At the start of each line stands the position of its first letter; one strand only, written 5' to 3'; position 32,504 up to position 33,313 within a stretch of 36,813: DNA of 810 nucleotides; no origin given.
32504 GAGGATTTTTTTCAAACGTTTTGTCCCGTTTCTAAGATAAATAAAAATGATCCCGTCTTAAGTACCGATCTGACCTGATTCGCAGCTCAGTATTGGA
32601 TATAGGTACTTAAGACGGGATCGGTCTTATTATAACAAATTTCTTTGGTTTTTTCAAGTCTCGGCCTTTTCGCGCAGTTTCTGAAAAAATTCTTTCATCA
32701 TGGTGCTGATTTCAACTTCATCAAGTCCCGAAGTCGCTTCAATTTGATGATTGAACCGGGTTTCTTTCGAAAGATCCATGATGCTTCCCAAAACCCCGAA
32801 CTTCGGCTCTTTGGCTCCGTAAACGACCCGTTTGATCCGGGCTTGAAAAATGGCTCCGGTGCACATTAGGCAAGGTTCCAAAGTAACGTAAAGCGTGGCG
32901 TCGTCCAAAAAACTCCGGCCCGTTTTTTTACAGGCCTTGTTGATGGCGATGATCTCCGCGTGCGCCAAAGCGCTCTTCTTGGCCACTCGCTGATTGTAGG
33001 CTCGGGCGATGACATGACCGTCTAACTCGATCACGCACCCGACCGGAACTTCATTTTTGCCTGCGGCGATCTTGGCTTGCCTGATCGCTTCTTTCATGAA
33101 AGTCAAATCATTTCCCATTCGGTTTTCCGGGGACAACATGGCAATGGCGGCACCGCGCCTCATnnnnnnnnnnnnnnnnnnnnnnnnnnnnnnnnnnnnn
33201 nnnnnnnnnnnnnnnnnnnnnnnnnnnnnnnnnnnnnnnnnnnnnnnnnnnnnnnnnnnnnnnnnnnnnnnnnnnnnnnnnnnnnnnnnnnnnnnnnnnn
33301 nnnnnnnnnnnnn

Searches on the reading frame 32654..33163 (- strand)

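Call 14: search_protein_families(library=pfam, proteins=[window:32654-33163:-], max_evalue=0.001)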
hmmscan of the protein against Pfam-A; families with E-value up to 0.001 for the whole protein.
window:32654-33163:- (169 aa): 4 families
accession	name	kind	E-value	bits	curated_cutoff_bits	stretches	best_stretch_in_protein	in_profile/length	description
PF14437.12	MafB19-deam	-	1.9e-42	144.9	27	1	18-164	2-142/142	MafB19-like deaminase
PF00383.29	dCMP_cyt_deam_1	-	6.4e-30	103.5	25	1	18-116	3-101/102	Cytidine and deoxycytidylate deaminase zinc-binding region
PF14439.12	Bd3614-deam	-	1.4e-09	38.4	38.5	1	43-134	13-105/113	Bd3614-like deaminase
PF03756.19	AfsA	-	0.00061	20.3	24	1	18-95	44-117/133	A-factor biosynthesis hotdog domain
